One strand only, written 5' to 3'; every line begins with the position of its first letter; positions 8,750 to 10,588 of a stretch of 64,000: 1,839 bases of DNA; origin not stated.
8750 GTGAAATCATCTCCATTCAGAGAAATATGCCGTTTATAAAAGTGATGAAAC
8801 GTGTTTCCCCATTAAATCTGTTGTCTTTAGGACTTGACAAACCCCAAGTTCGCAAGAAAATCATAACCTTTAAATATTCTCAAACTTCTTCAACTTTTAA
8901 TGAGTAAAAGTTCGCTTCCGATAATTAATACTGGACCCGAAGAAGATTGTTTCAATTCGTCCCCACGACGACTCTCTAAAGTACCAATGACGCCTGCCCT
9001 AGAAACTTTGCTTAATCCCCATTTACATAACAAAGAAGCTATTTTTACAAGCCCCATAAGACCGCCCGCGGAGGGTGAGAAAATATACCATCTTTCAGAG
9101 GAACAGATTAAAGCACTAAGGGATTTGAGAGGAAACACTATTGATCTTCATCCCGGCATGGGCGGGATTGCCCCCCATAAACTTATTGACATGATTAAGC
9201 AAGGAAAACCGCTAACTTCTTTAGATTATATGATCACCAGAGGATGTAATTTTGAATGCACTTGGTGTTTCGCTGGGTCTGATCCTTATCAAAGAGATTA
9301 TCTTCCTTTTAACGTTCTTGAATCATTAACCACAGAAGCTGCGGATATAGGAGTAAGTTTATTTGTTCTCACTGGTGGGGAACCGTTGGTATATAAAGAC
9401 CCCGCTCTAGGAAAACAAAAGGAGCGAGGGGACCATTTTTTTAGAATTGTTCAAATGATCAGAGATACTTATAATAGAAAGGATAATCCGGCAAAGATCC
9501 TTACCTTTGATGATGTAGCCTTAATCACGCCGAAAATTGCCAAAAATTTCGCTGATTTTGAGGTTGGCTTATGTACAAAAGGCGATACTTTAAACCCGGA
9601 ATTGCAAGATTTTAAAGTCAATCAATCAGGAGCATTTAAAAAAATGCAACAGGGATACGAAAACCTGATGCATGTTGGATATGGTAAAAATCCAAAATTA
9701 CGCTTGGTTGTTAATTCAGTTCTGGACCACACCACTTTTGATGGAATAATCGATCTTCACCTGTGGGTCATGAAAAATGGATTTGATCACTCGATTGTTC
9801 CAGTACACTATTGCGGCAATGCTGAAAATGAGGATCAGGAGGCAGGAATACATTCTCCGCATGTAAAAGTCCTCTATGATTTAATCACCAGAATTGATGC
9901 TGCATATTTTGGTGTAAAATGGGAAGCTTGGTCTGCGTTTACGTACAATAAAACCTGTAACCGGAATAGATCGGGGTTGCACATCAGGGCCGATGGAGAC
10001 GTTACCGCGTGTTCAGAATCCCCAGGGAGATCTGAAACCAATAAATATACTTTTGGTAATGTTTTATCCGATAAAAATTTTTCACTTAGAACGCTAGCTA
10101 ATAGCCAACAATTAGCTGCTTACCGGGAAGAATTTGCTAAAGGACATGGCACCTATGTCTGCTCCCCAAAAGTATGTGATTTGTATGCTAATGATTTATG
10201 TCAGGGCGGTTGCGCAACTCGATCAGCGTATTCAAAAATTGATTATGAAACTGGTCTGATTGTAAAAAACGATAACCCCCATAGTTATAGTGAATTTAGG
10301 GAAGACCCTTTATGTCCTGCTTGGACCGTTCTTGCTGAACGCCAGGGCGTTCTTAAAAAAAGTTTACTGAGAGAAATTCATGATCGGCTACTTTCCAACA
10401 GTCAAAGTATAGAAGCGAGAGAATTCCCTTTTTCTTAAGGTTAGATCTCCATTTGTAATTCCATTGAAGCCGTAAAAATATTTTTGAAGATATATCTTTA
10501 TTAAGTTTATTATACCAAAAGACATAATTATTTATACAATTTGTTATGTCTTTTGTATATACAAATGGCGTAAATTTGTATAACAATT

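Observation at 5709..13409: Complete PEP-to-methylphosphonate-type cassette embedded in a surface-glycan locus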

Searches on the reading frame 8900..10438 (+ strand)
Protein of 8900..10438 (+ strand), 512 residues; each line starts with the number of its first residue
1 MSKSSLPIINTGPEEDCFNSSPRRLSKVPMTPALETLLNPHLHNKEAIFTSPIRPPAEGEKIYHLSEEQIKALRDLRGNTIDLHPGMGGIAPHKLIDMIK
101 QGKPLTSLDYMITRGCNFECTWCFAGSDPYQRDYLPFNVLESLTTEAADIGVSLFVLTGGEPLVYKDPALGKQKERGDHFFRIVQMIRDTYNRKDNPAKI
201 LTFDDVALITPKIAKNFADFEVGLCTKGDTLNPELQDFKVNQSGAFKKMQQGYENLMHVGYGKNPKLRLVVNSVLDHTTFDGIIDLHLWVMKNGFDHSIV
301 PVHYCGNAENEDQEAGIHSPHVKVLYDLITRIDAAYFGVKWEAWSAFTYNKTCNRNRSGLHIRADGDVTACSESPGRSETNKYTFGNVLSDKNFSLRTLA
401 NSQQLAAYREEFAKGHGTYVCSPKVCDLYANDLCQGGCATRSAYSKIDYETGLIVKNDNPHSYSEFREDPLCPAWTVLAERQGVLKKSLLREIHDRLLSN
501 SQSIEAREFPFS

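Call 3: search_protein_families(library=pfam, proteins=[window:8900-10438:+])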
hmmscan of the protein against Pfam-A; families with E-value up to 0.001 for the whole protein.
window:8900-10438:+ (512 aa): 3 families
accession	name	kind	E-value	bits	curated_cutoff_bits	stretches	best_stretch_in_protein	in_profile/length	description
PF04055.27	Radical_SAM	-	6.6e-10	39.8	29.5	1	111-189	2-71/166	Radical SAM superfamily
PF13186.11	SPASM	-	1.9e-05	25.3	21.5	1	353-413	1-53/67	Iron-sulfur cluster-binding domain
PF13353.11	Fer4_12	-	0.00032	21.5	22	0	113-167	12-67/137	4Fe-4S single cluster domain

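Call 4: search_protein_families(library=ncbifam, proteins=[window:8900-10438:+])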
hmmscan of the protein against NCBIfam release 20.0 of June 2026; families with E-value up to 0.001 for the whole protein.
window:8900-10438:+ (512 aa): 26 families (the best 25 are shown)
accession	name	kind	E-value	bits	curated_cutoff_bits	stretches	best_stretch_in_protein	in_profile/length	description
NF045574.1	sacti_mat_StsB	exception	3.6e-10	39.3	625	1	102-256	92-228/466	StsB family radical SAM/SPASM domain sactipeptide maturase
TIGR02668.1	moaA_archaeal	equivalog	6.5e-10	38.5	325.25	1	101-167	5-72/303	GTP 3',8-cyclase MoaA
NF050035.1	rSAM_WgK_link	exception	7.8e-10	38.3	650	1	108-258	11-145/367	radical SAM/SPASM peptide maturase WgkB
TIGR04251.1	SCM_rSAM_ScmF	equivalog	1.1e-08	34.9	400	1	104-268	2-151/353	SynChlorMet cassette radical SAM/SPASM protein ScmF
NF041298.1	rSAM_mat_DynA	equivalog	1.3e-08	34.2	450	1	113-443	8-326/356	dynobactin maturation radical SAM/SPASM protein DynA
TIGR02666.1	moaA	equivalog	2.6e-08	33.2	284.05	1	102-167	6-75/336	GTP 3',8-cyclase MoaA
TIGR04054.1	rSAM_NirJ1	equivalog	2.7e-08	32.8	650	1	110-285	40-195/387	putative heme d1 biosynthesis radical SAM protein NirJ1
NF001199.0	PRK00164.2-1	equivalog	6.2e-08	32.1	231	1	101-167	7-74/308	GTP 3',8-cyclase MoaA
NF049973.1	radical_Rv1681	equivalog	4.5e-07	29.1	380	1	115-167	81-134/326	Rv1681 family radical SAM protein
TIGR04303.1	GeoRSP_rSAM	equivalog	1.6e-06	28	400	1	104-167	4-64/325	GeoRSP system radical SAM/SPASM protein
NF047865.1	rSAM_PapB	equivalog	1.9e-06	27.3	340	1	105-441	2-319/330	PapB family radical SAM/SPASM ranthipeptide maturase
TIGR03962.1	mycofact_rSAM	equivalog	4.7e-06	26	265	1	107-441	13-316/339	mycofactocin radical SAM maturase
NF038283.1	viperin_w_prok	equivalog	1.1e-05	24.8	180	1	107-167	3-70/281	viperin family antiviral radical SAM protein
TIGR04347.1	pseudo_SAM_Halo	equivalog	2e-05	24.1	525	1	109-167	41-100/390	TIGR04347 family pseudo-SAM/SPASM protein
TIGR04546.1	rSAM_ahbC_deAc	equivalog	2.1e-05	23.5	650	1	92-167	27-101/390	12,18-didecarboxysiroheme deacetylase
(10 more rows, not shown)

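Call 39: find_homologous_proteins(query=window:8900-10438:+, max_evalue=0.00001)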
Query window:8900-10438:+ (512 aa): 170 proteins with E <= 0.00001 among 8000 candidates; the best 120 are listed.
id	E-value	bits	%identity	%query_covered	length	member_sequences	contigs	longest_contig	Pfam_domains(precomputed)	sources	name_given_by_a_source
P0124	0.0e+0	1207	100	100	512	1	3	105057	PF04055.28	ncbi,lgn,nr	ncbi:radical SAM protein [Candidatus Woesearchaeota archaeon]|nr:radical SAM protein [Candidatus Woe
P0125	0.0e+0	1010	83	99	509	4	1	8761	PF04055.28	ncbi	-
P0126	1.8e-253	860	72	100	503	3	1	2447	PF13186.12,PF04055.28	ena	-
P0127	1.3e-252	857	71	97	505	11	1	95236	PF13186.12,PF04055.28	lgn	-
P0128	2.8e-252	856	73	95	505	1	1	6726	PF13186.12,PF04055.28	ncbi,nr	ncbi:radical SAM protein [Acidobacteria bacterium AH-259-D05]|nr:radical SAM protein [Acidobacteria 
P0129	1.8e-251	853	73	95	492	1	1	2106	PF13186.12,PF04055.28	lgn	-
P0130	4.0e-250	849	73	95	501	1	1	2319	PF04055.28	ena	-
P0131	2.6e-248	843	71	95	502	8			PF04055.28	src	-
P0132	4.9e-248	842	72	95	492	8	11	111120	PF13186.12,PF04055.28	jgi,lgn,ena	-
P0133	1.9e-247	840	72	95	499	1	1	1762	PF13186.12,PF04055.28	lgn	-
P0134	1.2e-246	837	71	95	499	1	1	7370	PF13186.12,PF04055.28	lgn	-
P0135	5.9e-246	835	71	95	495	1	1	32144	PF13186.12,PF04055.28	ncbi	-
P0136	1.2e-245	834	71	95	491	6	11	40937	PF04055.28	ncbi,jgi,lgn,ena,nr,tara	ncbi:MAG: hypothetical protein CMM60_07945 [Rhodospirillaceae bacterium]|jgi:radical SAM protein wit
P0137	3.4e-245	833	73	94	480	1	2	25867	PF13186.12,PF04055.28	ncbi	-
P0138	6.5e-245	832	71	95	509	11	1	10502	PF13186.12,PF04055.28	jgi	-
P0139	1.0e-244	831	70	96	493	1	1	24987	PF04055.28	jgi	jgi:radical SAM protein with 4Fe4S-binding SPASM domain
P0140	1.5e-244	831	71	95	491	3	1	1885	PF13186.12,PF04055.28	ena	-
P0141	1.5e-244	831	72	95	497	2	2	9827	PF04055.28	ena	-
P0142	1.5e-244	831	70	95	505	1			PF04055.28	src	-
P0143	2.7e-244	830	71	95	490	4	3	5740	PF13186.12,PF04055.28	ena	-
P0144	5.8e-244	829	71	96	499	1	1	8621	PF13186.12,PF04055.28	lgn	-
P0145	7.4e-244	828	71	96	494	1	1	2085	PF13186.12,PF04055.28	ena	-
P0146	4.1e-243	826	68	99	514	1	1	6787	PF04055.28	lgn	-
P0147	1.4e-242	824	70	96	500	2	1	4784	PF13186.12,PF04055.28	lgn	-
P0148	1.9e-242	824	70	95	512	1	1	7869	PF04055.28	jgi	jgi:radical SAM protein with 4Fe4S-binding SPASM domain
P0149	2.6e-242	823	71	95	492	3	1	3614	PF04055.28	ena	-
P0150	7.0e-242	822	70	95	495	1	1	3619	PF04055.28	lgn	-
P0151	1.9e-241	820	70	95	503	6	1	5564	PF13186.12,PF04055.28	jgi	-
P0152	2.4e-241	820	70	95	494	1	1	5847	PF13186.12,PF04055.28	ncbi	-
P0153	2.9e-241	820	69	95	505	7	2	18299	PF13186.12,PF04055.28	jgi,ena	-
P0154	2.7e-240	817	70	95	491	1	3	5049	PF13186.12,PF04055.28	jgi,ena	-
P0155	6.1e-240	815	69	95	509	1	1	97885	PF04055.28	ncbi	-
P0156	6.6e-240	815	70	95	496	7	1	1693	PF13186.12,PF04055.28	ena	-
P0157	1.7e-239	814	70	95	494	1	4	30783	PF13186.12,PF04055.28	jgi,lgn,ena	-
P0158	2.7e-239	813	69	95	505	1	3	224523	PF04055.28,PF13353.12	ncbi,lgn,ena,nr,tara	ncbi:hypothetical protein CL617_03585 [archaeon]|nr:hypothetical protein [archaeon]|tara:strand:- st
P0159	3.5e-239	813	69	95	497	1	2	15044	PF13186.12,PF04055.28,PF13353.12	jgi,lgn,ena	-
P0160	4.0e-239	813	69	97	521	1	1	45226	PF04055.28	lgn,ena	-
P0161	8.4e-239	812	69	96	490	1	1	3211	PF13186.12,PF04055.28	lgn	-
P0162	5.1e-238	809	70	93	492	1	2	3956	PF04055.28,PF13353.12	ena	-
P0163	7.1e-238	809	71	95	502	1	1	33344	PF04055.28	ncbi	-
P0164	4.0e-237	806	70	95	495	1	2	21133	PF04055.28,PF13353.12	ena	-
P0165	4.1e-237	806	69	95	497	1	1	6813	PF13186.12,PF04055.28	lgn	-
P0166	6.1e-237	805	69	95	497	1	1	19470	PF13186.12,PF04055.28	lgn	-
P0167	2.4e-236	803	68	94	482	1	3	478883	PF13186.12,PF04055.28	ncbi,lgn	-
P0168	4.5e-236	803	69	95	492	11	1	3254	PF04055.28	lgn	-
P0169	2.5e-235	800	69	93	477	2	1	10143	PF13186.12,PF04055.28,PF13353.12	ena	-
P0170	5.2e-235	799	69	95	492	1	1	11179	PF04055.28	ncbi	-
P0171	1.2e-234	798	68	95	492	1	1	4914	PF04055.28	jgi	jgi:radical SAM protein with 4Fe4S-binding SPASM domain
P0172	1.3e-234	798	66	95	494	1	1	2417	PF13186.12,PF04055.28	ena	-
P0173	3.8e-234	796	69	95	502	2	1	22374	PF13186.12,PF04055.28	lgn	-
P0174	6.2e-234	796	70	94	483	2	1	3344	PF13186.12,PF04055.28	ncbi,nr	ncbi:radical SAM protein [Patescibacteria group bacterium]|nr:radical SAM protein [Patescibacteria g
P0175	1.4e-232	791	67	95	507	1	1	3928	PF13186.12,PF04055.28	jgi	jgi:radical SAM protein with 4Fe4S-binding SPASM domain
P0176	1.6e-232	791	67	97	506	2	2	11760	PF04055.28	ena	-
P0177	1.8e-232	791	68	99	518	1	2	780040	PF04055.28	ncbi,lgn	-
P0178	1.9e-232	791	67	96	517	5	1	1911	PF04055.28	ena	-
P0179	3.5e-232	790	69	94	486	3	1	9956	PF13186.12,PF04055.28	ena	-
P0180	1.7e-231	787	70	92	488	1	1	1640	PF13186.12,PF04055.28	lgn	-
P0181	7.4e-231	785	66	95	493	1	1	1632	PF13186.12,PF04055.28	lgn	-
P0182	7.6e-231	785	67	95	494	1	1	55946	PF13186.12,PF04055.28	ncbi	-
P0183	3.0e-230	783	67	94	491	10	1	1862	PF04055.28,PF13353.12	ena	-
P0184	4.3e-230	783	66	95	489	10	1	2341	PF13186.12,PF04055.28,PF13353.12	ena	-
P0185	9.5e-230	782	69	95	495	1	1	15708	PF13186.12,PF04055.28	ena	-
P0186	1.2e-229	781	66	96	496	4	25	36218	PF13186.12,PF04055.28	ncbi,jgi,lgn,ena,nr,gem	ncbi:MAG: radical SAM protein [Gammaproteobacteria bacterium]|jgi:radical SAM protein with 4Fe4S-bin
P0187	1.4e-229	781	68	95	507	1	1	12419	PF04055.28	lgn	-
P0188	1.6e-229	781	65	95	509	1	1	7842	PF13186.12,PF04055.28,PF13353.12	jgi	-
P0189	3.9e-229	780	66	95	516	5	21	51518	PF04055.28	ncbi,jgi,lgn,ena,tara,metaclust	jgi:radical SAM protein with 4Fe4S-binding SPASM domain|tara:strand:- start:21577 stop:23127 length:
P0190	4.4e-229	780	68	95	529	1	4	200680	PF04055.28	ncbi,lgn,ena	-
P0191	1.8e-228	778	66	95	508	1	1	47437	PF04055.28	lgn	-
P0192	3.6e-228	776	68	94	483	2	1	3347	PF04055.28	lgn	-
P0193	7.2e-228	776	66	95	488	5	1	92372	PF13186.12,PF04055.28,PF13353.12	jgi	jgi:radical SAM protein with 4Fe4S-binding SPASM domain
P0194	2.4e-227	774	66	95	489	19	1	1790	PF13186.12,PF04055.28,PF13353.12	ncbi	-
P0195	3.6e-227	773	67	95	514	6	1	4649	PF04055.28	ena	-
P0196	1.6e-226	771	67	93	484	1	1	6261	PF13186.12,PF04055.28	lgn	-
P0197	3.4e-226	770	66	95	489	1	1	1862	PF13186.12,PF04055.28,PF13353.12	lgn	-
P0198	1.7e-225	768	66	95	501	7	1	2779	PF13186.12,PF04055.28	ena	-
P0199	5.2e-225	766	63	98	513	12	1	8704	PF13186.12,PF04055.28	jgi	-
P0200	5.5e-225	766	65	95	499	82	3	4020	PF13186.12,PF04055.28,PF13353.12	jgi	-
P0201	3.7e-221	753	63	99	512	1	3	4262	PF04055.28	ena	-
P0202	1.7e-218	745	63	100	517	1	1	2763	PF04055.28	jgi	jgi:radical SAM protein with 4Fe4S-binding SPASM domain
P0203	3.0e-218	744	66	94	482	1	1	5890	PF04055.28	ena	-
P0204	3.1e-218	744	66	93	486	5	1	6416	PF04055.28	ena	-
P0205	8.6e-214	729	59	84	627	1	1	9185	PF04055.28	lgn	-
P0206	1.4e-211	722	71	83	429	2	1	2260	PF13186.12,PF04055.28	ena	-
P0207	1.3e-210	719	70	83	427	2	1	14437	PF04055.28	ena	-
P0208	3.8e-210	717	71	83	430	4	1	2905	PF04055.28,PF13353.12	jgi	jgi:radical SAM protein with 4Fe4S-binding SPASM domain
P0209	5.3e-210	717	62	100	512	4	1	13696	PF04055.28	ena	-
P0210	4.0e-209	714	64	95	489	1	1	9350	PF04055.28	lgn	-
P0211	8.3e-208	709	71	80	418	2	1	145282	PF04055.28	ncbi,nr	ncbi:MAG: radical SAM protein [Deltaproteobacteria bacterium]|nr:radical SAM protein [Deltaproteobac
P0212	3.1e-184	632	57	90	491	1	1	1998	PF13186.12,PF04055.28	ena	-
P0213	5.5e-183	627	56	93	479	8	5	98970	PF13186.12,PF04055.28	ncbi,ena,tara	tara:strand:- start:4698 stop:6137 length:1440 start_codon:yes stop_codon:yes gene_type:complete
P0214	3.5e-182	625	56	94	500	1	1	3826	PF13186.12,PF04055.28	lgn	-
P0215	1.3e-181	623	58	91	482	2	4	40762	PF13186.12,PF04055.28,PF13353.12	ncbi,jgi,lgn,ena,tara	tara:strand:- start:5919 stop:7367 length:1449 start_codon:yes stop_codon:yes gene_type:complete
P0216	1.6e-181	623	54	96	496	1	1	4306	PF13186.12,PF04055.28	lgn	-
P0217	8.5e-181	620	56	96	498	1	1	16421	PF04055.28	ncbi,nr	ncbi:MAG: radical SAM protein [Candidatus Omnitrophica bacterium]|nr:radical SAM protein [Candidatus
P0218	1.1e-180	620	58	91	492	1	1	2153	PF04055.28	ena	-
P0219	1.4e-179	616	66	78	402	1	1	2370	PF04055.28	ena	-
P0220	2.9e-179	615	54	95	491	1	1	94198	PF13186.12,PF04055.28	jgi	jgi:MoaA/NifB/PqqE/SkfB family radical SAM enzyme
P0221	6.2e-179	614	55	91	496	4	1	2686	PF13186.12,PF04055.28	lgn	-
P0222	1.0e-178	613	57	91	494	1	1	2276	PF04055.28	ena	-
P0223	3.7e-178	612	56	94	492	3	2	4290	PF13186.12,PF04055.28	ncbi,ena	-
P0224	4.0e-178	611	58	91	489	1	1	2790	PF04055.28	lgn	-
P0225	7.1e-178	611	55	93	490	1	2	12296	PF13186.12,PF04055.28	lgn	-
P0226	1.1e-177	610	56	91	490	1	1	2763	PF04055.28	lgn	-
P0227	1.3e-177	610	56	95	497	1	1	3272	PF04055.28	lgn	-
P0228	4.1e-177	608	58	89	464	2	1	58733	PF13186.12,PF04055.28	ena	-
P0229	4.6e-177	608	55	93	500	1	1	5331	PF04055.28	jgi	jgi:MoaA/NifB/PqqE/SkfB family radical SAM enzyme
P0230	8.4e-177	607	55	94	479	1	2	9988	PF04055.28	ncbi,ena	-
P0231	1.1e-176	607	57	91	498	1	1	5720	PF04055.28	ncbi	-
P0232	2.6e-176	605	57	91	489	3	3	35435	PF04055.28,PF13353.12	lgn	-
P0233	3.6e-176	605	57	91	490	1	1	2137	PF04055.28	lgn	-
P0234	1.0e-175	603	55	93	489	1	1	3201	PF13186.12,PF04055.28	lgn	-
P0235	1.2e-175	603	56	92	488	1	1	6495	PF13186.12,PF04055.28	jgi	-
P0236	2.6e-175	602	56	95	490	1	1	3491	PF04055.28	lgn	-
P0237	1.7e-174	599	55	93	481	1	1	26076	PF13186.12,PF04055.28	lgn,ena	-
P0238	5.7e-174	598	55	91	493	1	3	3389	PF13186.12,PF04055.28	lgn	-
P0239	5.4e-173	594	55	94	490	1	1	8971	PF04055.28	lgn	-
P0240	1.2e-172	593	56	91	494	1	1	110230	PF04055.28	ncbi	-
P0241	1.4e-172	593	55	93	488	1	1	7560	PF13186.12,PF04055.28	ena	-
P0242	6.0e-172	591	55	94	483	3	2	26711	PF13186.12,PF04055.28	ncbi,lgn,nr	ncbi:MAG: radical SAM protein [Candidatus Omnitrophica bacterium]|nr:radical SAM protein [Candidatus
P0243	9.8e-172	590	54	95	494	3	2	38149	PF13186.12,PF04055.28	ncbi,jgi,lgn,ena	-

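Call 41: find_encoding_contigs(protein=P0125, flank=10000, max_places=1)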
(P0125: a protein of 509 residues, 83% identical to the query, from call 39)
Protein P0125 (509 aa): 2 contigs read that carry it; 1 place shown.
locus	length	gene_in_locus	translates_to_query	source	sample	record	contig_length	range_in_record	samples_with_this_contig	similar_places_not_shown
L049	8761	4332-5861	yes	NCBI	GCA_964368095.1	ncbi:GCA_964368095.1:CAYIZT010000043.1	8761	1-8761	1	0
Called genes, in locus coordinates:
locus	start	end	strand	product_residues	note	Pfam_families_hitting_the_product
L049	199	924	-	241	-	PF01066:CDP-OH_P_transf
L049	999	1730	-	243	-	PF02224:Cytidylate_kin, PF13189:Cytidylate_kin2, PF13207:AAA_17 (faint)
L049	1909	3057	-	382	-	PF00465:Fe-ADH, PF13685:Fe-ADH_2, PF25137:ADH_Fe_C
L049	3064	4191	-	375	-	PF02776:TPP_enzyme_N, PF02775:TPP_enzyme_C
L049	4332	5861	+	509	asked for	PF04055:Radical_SAM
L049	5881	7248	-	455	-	PF01381:HTH_3 (faint), PF13560:HTH_31 (faint), PF12844:HTH_19 (faint)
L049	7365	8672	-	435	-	PF01467:CTP_transf_like, PF13714:PEP_mutase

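Call 42: find_encoding_contigs(protein=P0187, flank=10000, max_places=1)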
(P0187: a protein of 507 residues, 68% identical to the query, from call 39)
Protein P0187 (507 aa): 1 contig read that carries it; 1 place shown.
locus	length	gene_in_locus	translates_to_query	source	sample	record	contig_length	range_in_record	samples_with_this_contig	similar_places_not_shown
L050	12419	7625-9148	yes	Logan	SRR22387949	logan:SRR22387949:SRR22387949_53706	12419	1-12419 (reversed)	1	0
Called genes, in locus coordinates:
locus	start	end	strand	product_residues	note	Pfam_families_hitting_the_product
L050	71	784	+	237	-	PF13641:Glyco_tranf_2_3 (weak), PF00535:Glycos_transf_2, PF10111:Glyco_tranf_2_2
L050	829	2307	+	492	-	PF13231:PMT_2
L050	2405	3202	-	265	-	PF01209:Ubie_methyltran (weak), PF03848:TehB (weak), PF13489:Methyltransf_23, PF13847:Methyltransf_31, PF08241:Methyltransf_11, PF08242:Methyltransf_12, PF13649:Methyltransf_25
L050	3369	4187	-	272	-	PF00535:Glycos_transf_2, PF10111:Glyco_tranf_2_2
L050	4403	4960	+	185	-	PF01467:CTP_transf_like (weak)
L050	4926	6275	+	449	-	PF01467:CTP_transf_like, PF13714:PEP_mutase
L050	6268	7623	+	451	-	PF13560:HTH_31 (faint), PF12844:HTH_19 (weak), PF01381:HTH_3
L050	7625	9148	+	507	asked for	PF04055:Radical_SAM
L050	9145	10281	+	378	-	PF02776:TPP_enzyme_N, PF02775:TPP_enzyme_C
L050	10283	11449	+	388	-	PF00465:Fe-ADH, PF13685:Fe-ADH_2, PF25137:ADH_Fe_C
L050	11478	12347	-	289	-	PF01066:CDP-OH_P_transf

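Call 43: find_encoding_contigs(protein=P0136, flank=10000, max_places=2)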
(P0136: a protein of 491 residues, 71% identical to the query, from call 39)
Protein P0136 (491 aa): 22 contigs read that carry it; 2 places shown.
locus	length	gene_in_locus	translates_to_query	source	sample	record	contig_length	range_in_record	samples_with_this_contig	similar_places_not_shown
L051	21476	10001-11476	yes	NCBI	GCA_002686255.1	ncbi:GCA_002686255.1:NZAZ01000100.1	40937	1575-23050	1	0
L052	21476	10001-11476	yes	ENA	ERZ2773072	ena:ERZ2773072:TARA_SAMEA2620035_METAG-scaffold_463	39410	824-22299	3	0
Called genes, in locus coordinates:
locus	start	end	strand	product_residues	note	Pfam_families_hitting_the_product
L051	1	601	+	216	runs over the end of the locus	PF01135:PCMT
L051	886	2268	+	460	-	PF02321:OEP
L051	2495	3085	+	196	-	-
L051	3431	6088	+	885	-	PF00133:tRNA-synt_1, PF09334:tRNA-synt_1g (weak), PF13603:tRNA-synt_1_2 (weak), PF09334:tRNA-synt_1g, PF08264:Anticodon_1, PF10458:Val_tRNA-synt_C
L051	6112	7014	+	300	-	PF05552:MS_channel_1st_1 (weak), PF21088:MS_channel_1st, PF00924:MS_channel_2nd, PF21082:MS_channel_3rd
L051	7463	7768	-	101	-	PF07238:PilZ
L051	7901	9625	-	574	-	PF00920:ILVD_EDD_N, PF24877:ILV_EDD_C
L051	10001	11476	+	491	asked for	PF04055:Radical_SAM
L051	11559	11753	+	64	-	-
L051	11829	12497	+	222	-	-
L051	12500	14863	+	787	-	PF01590:GAF, PF13185:GAF_2, PF01590:GAF, PF13185:GAF_2, PF13492:GAF_3, PF00989:PAS (weak), PF08448:PAS_4 (weak), PF00211:Guanylate_cyc, +1 more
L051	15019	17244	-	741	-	PF05226:CHASE2, PF00211:Guanylate_cyc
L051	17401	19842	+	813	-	PF00664:ABC_membrane, PF00005:ABC_tran, PF02463:SMC_N (faint), PF13304:AAA_21 (weak)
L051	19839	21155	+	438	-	PF25917:BSH_RND (weak), PF25919:BSH_CusB (weak), PF25984:BSH_YknX, PF25994:HH_AprE, PF26002:Beta-barrel_AprE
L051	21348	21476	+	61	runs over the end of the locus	-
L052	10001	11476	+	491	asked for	PF04055:Radical_SAM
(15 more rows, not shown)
